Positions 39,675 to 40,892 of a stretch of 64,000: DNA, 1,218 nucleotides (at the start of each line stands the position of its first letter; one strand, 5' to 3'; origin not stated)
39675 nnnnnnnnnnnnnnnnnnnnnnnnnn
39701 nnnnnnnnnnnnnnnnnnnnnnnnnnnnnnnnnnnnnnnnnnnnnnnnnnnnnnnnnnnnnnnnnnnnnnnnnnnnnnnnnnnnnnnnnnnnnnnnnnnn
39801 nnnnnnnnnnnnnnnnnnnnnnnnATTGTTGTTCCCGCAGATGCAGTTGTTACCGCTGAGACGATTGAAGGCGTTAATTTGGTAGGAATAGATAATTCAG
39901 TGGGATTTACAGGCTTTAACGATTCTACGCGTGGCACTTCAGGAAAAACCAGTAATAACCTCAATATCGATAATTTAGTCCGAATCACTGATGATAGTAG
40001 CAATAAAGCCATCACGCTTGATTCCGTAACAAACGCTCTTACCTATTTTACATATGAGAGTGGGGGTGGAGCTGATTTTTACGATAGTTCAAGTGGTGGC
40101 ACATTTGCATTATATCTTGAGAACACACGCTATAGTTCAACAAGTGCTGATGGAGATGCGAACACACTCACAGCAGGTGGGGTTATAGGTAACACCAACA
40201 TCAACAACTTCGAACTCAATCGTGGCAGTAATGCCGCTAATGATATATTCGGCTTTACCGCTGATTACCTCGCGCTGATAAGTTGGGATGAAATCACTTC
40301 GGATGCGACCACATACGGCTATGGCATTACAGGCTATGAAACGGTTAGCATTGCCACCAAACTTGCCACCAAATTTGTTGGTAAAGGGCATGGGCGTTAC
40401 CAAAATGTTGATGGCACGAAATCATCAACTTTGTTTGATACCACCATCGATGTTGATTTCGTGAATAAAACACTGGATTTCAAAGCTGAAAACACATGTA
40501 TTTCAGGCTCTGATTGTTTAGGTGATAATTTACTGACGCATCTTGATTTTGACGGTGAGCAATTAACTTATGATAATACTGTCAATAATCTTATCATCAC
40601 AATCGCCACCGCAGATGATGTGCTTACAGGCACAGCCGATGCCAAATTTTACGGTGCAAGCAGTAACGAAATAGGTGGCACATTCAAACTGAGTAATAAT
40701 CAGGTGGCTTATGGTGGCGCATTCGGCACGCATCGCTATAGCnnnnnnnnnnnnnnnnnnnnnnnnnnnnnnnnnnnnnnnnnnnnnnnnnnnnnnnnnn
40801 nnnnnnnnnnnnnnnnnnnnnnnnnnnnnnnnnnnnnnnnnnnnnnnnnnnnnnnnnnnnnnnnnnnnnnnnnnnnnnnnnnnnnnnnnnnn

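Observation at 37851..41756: Four-lobed 1301-aa paralog of the same lipoprotein family, with its own terminator and a downstream inverted-repeat scar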

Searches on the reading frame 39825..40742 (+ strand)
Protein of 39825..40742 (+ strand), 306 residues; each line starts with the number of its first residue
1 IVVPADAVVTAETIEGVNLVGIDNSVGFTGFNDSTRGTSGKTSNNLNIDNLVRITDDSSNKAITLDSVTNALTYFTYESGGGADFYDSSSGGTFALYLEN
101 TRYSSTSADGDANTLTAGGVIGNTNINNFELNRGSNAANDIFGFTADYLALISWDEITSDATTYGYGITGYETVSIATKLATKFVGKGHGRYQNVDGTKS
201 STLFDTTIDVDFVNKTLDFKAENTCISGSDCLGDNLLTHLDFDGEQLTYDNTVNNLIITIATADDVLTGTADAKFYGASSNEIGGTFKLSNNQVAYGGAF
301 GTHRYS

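Call 33: search_solved_structures(query=A2, max_evalue=1, show_alignments=1)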
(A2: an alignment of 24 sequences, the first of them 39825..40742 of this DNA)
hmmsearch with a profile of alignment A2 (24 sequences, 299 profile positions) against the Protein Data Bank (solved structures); distinct sequences matched with E-value up to 1: 3.
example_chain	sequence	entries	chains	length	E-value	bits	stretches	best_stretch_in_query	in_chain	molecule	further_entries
4qq1_A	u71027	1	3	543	0.011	18.6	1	150-286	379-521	Transferrin-binding protein 2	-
7n88_A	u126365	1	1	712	0.057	16.2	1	158-280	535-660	Lactoferrin-binding protein B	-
4o49_A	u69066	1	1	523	0.54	13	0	264-298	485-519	Outer membrane protein; transferrin-binding protein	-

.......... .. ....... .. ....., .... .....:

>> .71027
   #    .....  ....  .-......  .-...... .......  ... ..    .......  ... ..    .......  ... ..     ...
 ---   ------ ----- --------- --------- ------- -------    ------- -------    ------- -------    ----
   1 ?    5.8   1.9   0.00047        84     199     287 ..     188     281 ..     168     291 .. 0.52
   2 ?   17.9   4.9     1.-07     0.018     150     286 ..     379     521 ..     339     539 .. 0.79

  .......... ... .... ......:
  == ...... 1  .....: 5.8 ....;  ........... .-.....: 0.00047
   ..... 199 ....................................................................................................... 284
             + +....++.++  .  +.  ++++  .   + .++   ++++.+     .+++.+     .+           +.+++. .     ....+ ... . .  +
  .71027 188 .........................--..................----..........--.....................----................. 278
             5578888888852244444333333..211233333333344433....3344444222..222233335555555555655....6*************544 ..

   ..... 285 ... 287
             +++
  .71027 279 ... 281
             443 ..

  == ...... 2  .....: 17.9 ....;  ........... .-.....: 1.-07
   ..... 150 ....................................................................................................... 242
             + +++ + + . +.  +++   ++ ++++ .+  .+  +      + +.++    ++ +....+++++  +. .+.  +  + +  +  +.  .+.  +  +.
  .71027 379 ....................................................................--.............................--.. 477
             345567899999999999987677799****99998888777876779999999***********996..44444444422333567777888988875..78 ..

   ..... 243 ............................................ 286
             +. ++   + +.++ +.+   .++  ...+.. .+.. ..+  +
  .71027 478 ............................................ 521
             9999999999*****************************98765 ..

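Call 45: predict_structure(alignment_id=A2)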
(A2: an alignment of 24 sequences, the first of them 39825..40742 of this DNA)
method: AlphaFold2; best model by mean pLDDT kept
length: 306 residues; sequences in the alignment: 24
mean_pLDDT: 87.0   pTM: 0.88
mean pLDDT of the five models: 87.0, 85.7, 84.8, 84.6, 84.6
residues with pLDDT >= 90: 171; 70-90: 98; 50-70: 37; < 50: 0
segments of 3 or more residues with pLDDT < 50: none
pLDDT, mean of each block of 10 residues (from residue 1): 62 64 81 86 88 93 91 84 63 81 79 83 84 76 93 93 95 90 96 94 96 94 93 94 85 91 91 95 97 96 91
secondary structure, 60 per line:
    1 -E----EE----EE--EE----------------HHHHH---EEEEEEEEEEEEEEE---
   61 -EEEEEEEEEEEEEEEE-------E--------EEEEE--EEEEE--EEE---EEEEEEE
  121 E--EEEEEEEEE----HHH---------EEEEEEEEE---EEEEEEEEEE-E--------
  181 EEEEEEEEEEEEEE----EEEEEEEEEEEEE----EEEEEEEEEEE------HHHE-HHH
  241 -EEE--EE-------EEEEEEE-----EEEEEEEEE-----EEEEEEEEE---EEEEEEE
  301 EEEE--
elements in order: H35-39 E43-57 E62-77 E94-98 E101-105 E108-110 E114-121 E124-132 E149-157 E161-170 E181-194 E199-211 E216-226 E242-244 E256-262 E268-276 E282-290 E294-304

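Call 46: search_protein_representatives(alignment_id=A2)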
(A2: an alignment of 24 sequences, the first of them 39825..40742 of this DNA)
Query: 24 sequences, 299 profile positions. Proteins with E-value up to 0.001 (for the whole library): 1258; up to 1e-10: 751; up to 1e-30: 154. The best 150 are listed.
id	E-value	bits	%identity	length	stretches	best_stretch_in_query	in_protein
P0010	0.0e+00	2639.3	-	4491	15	11-298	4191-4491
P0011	0.0e+00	1943.3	-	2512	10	5-298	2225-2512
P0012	0.0e+00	1880.1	-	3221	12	13-297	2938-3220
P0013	0.0e+00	1632.0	-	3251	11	11-298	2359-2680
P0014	0.0e+00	1436.9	-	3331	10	21-297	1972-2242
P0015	0.0e+00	1362.8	-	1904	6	9-298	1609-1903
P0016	0.0e+00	1354.4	-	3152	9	57-298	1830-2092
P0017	0.0e+00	1298.4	-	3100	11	14-298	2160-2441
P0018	0.0e+00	1250.5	-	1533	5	7-298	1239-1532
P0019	0.0e+00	1210.5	-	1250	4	13-298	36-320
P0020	0.0e+00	1195.3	-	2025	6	2-298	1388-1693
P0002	0.0e+00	1159.6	-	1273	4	4-298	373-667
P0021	0.0e+00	1126.9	-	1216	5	3-298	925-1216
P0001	0.0e+00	1117.4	-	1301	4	4-297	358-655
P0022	0.0e+00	1106.5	-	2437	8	4-298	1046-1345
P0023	0.0e+00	1059.8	-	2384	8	4-298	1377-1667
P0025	0.0e+00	1044.8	-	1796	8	8-298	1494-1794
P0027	0.0e+00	1022.0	-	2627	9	48-298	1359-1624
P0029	0.0e+00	1008.2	-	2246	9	12-298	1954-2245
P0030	1.0e-298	1003.7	-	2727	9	54-297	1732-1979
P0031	1.3e-295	993.5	-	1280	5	10-298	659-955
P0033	1.3e-285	960.7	-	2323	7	35-298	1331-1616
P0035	1.2e-271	914.8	-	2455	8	55-298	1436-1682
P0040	3.6e-258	870.6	-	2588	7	44-297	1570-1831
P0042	8.2e-237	800.4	-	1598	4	18-298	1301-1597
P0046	2.7e-230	779.0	-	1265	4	13-298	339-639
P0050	1.8e-222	753.3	-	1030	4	11-298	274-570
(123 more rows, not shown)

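Call 49: fold_search(model_id=the predicted structure, library=pdb)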
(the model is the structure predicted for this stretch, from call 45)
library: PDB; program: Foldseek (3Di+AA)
matches with E <= 10: 709; with E <= 0.001: 90
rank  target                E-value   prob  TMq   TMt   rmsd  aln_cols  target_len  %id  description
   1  5kkx_B                5.6e-09  1.00  0.49  0.62   7.1       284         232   14  Crystal structure of a TbpB C-lobe mutant from Neisseria meningitidis M982 (released 2017-07-19)
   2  4o3w_B                1.2e-08  1.00  0.48  0.29   7.2       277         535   15  Crystal structure of the vaccine antigen Transferrin Binding Protein B (TbpB) mutant Tyr-63-Ala from Actinobacillus su (released 2015-01-14)
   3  5kkx_A                2.4e-08  1.00  0.48  0.61   7.3       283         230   15  Crystal structure of a TbpB C-lobe mutant from Neisseria meningitidis M982 (released 2017-07-19)
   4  4o3w_A                5.0e-08  1.00  0.47  0.28   8.5       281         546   14  Crystal structure of the vaccine antigen Transferrin Binding Protein B (TbpB) mutant Tyr-63-Ala from Actinobacillus su (released 2015-01-14)
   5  4o4x_B                9.2e-08  1.00  0.48  0.31   7.3       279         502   15  Crystal structure of the vaccine antigen Transferrin Binding Protein B (TbpB) double mutant Tyr-167-Ala and Trp-176-Al (released 2015-01-14)
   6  3hol                  1.8e-07  1.00  0.49  0.31   7.1       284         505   15  The Structure of Intact Ap-TbpB (N and C lobes) (released 2009-10-06)
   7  3ve1_C                3.8e-07  1.00  0.48  0.29   6.0       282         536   14  The 2.9 angstrom crystal structure of Transferrin binding protein B (TbpB) from serogroup B M982 Neisseria meningitidi (released 2012-02-22)
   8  4qq1_A                3.8e-07  1.00  0.48  0.30   7.5       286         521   16  Crystal structure of the isotype 1 Transferrin binding protein B (TbpB) from serogroup B Neisseria meningitidis (released 2015-04-01)
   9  4o4x_A                4.0e-07  1.00  0.48  0.31   7.2       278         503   16  Crystal structure of the vaccine antigen Transferrin Binding Protein B (TbpB) double mutant Tyr-167-Ala and Trp-176-Al (released 2015-01-14)
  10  4o4u_A                4.0e-07  1.00  0.44  0.29   7.7       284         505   15  Crystal structure of the vaccine antigen Transferrin Binding Protein B (TbpB) mutant Trp-176-Ala from Haemophilus para (released 2015-01-14)
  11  3ve1_A                4.7e-07  1.00  0.50  0.30   5.9       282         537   14  The 2.9 angstrom crystal structure of Transferrin binding protein B (TbpB) from serogroup B M982 Neisseria meningitidi (released 2012-02-22)
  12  4o3y                  4.7e-07  1.00  0.46  0.30   8.7       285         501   14  Crystal structure of the vaccine antigen Transferrin Binding Protein B (TbpB) mutant Arg-179-Glu from Actinobacillus ple (released 2015-01-14)
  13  3pqs                  5.2e-07  1.00  0.46  0.30   8.7       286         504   14  The crystal structures of porcine pathogen ApH87_TbpB (released 2011-02-02)
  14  4o4u_D                6.0e-07  1.00  0.47  0.30   7.4       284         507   15  Crystal structure of the vaccine antigen Transferrin Binding Protein B (TbpB) mutant Trp-176-Ala from Haemophilus para (released 2015-01-14)
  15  4o4u_B                6.0e-07  1.00  0.42  0.28   7.9       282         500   16  Crystal structure of the vaccine antigen Transferrin Binding Protein B (TbpB) mutant Trp-176-Ala from Haemophilus para (released 2015-01-14)
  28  7rea                  3.1e-06  1.00  0.30  0.36  12.1       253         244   11  Apo Hemophilin from A. baumannii (released 2021-11-17)
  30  8gm3_A                3.8e-06  1.00  0.38  0.50   6.2       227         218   14  Vibrio harveyi Holo HphA (released 2024-03-27)
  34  6om5                  4.9e-06  1.00  0.38  0.45   8.2       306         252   11  Structure of a haemophore from Haemophilus haemolyticus (released 2019-12-04)
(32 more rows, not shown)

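Call 52: list_cluster_members(proteins=[P0010, P0011, P0012, P0013, P0014, P0015, P0016, P0017, P0018, P0019])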
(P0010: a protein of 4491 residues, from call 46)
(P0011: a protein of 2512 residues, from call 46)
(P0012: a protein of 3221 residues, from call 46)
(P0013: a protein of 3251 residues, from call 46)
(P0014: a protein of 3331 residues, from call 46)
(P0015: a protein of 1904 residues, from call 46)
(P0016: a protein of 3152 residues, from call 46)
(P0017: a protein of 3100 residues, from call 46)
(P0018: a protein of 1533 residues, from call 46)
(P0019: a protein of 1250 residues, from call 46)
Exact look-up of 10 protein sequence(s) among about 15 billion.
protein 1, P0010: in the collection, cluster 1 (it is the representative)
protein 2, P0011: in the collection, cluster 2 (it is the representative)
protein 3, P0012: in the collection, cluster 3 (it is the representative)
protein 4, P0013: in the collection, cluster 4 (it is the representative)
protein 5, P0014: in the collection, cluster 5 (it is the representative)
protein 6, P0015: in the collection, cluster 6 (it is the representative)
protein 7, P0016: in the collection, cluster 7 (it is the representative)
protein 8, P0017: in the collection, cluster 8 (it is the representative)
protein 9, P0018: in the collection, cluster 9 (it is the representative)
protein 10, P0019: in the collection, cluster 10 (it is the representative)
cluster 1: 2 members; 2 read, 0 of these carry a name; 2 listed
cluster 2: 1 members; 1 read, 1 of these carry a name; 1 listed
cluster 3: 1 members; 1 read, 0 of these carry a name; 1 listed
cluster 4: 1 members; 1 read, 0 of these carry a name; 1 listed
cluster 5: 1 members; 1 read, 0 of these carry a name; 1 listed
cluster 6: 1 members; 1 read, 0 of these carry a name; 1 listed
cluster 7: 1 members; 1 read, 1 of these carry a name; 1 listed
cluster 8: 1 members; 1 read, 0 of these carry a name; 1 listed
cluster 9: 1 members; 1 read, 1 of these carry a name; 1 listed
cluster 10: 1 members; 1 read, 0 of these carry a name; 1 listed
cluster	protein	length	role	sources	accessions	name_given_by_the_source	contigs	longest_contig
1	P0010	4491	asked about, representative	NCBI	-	-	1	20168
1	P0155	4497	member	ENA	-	-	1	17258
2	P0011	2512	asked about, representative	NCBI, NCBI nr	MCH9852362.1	MAG: transferrin-binding protein-like solute binding protein [Alphaproteobacteria ... | transferrin-binding protein-like solute binding protein [Alphaproteobacteria bacterium]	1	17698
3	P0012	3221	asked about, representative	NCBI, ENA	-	-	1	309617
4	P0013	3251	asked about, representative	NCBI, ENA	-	-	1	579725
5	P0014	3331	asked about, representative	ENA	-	-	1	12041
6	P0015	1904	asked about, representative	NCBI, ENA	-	-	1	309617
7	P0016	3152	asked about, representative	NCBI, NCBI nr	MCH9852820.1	MAG: transferrin-binding protein-like solute binding protein, partial ... | transferrin-binding protein-like solute binding protein [Alphaproteobacteria bacterium]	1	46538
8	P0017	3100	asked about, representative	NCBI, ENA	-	-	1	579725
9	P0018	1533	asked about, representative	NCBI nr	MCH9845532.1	transferrin-binding protein-like solute binding protein [Alphaproteobacteria bacterium]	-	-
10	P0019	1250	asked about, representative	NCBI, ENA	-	-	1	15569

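Call 73: find_homologous_proteins(query=A2, max_evalue=1e-10)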
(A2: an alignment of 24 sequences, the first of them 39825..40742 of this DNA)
Query A2 (24 sequences): 8000 candidates shared short words with the query, none scored E <= 1e-10.

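Call 76: find_encoding_contigs(protein=P0050, flank=10000, max_places=2)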
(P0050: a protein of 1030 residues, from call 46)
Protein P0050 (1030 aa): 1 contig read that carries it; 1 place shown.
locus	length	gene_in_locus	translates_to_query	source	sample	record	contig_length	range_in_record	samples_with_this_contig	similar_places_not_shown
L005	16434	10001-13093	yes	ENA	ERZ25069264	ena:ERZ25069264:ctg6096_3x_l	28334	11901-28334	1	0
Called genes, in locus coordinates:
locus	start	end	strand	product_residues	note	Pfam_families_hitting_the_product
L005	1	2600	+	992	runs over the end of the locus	PF01298:TbpB_B_D (faint)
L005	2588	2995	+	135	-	-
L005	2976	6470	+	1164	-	PF01298:TbpB_B_D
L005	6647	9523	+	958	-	PF01298:TbpB_B_D (weak)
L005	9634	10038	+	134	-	-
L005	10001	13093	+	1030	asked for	PF01298:TbpB_B_D (faint)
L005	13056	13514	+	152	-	PF01298:TbpB_B_D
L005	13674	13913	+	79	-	-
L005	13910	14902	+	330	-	-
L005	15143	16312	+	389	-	-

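Call 77: find_encoding_contigs(protein=P0046, flank=10000, max_places=2)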
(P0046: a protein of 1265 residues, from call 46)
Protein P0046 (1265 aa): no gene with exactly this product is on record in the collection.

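Call 78: find_encoding_contigs(protein=P0042, flank=10000, max_places=2)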
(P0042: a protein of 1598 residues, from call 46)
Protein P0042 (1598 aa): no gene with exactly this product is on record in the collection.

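Call 100: search_protein_families(library=pfam, proteins=[P0042, P0012, P0015, P0031], max_evalue=0.001)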
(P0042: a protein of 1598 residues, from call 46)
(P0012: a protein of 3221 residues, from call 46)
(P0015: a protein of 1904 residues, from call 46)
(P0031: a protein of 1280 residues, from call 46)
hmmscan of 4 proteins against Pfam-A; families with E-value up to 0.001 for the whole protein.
P0042 (1598 aa): 3 families
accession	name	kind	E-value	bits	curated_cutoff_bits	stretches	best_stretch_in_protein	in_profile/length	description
PF01298.24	TbpB_B_D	-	2.4e-18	67.3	26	2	1176-1288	32-126/126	C-lobe and N-lobe beta barrels of Tf-binding protein B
PF20606.3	DUF6799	-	1.4e-07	31.6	26.8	0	512-542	23-53/63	Domain of unknown function (DUF6799)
PF08794.16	FHBP_C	-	1.7e-05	26.1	28.1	0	1228-1269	55-96/97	Factor H binding protein, C-terminal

P0012 (3221 aa): 1 family
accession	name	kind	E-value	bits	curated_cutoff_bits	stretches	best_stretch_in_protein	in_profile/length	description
PF01298.24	TbpB_B_D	-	4e-52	176.5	26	7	867-987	27-126/126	C-lobe and N-lobe beta barrels of Tf-binding protein B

P0015 (1904 aa): 1 family
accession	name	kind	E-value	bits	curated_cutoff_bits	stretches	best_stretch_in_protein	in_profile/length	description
PF01298.24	TbpB_B_D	-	2.5e-36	125.4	26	5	562-699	2-126/126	C-lobe and N-lobe beta barrels of Tf-binding protein B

P0031 (1280 aa): 2 families
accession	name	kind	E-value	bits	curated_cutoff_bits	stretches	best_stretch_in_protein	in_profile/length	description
PF01298.24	TbpB_B_D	-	7.5e-30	104.5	26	3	518-643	1-125/126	C-lobe and N-lobe beta barrels of Tf-binding protein B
PF08794.16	FHBP_C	-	9.9e-08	33.2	28.1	0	1216-1262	50-96/97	Factor H binding protein, C-terminal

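Call 105: list_cluster_members(proteins=[P0020, P0022, P0023, P0025, P0027, P0029, P0030, P0033, P0035, P0040])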
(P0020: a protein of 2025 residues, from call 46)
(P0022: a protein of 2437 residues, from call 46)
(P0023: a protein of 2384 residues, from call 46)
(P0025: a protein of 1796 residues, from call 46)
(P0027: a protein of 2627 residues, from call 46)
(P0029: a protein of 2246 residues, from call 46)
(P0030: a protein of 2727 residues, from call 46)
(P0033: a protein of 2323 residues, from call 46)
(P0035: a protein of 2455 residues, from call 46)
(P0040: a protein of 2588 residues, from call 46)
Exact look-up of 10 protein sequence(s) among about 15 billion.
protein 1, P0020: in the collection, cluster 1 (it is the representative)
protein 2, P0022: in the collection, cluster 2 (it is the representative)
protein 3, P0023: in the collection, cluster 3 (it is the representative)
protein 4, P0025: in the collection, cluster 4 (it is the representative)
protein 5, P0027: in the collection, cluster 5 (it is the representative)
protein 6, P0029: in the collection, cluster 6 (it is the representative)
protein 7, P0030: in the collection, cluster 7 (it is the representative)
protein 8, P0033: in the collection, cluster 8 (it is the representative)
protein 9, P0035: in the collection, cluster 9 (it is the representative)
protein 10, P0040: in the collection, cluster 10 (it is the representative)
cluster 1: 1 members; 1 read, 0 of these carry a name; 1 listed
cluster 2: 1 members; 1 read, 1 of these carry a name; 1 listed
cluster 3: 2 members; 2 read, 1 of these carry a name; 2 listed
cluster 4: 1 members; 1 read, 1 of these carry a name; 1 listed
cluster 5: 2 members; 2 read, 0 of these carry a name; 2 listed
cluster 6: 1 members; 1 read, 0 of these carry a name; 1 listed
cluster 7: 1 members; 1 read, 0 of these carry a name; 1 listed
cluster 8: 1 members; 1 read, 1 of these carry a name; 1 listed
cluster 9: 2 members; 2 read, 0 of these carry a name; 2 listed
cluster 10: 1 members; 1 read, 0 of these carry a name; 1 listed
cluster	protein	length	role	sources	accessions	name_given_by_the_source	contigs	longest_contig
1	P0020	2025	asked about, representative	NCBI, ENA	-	-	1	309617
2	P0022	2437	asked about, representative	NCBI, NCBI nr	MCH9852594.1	MAG: transferrin-binding protein-like solute binding protein [Alphaproteobacteria ... | transferrin-binding protein-like solute binding protein [Alphaproteobacteria bacterium]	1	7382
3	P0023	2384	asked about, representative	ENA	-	-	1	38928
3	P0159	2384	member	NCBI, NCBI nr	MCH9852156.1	MAG: transferrin-binding protein-like solute binding protein [Alphaproteobacteria ... | transferrin-binding protein-like solute binding protein [Alphaproteobacteria bacterium]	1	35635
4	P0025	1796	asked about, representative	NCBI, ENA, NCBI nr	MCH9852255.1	MAG: transferrin-binding protein-like solute binding protein [Alphaproteobacteria ... | transferrin-binding protein-like solute binding protein [Alphaproteobacteria bacterium]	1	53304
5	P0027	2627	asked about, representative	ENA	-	-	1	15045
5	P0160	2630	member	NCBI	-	-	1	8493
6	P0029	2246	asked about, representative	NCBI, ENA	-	-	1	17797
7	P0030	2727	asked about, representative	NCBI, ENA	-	-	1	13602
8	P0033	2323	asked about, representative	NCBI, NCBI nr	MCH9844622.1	MAG: transferrin-binding protein-like solute binding protein [Alphaproteobacteria ... | transferrin-binding protein-like solute binding protein [Alphaproteobacteria bacterium]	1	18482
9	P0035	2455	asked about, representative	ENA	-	-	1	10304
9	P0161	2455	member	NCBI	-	-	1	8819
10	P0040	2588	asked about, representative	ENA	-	-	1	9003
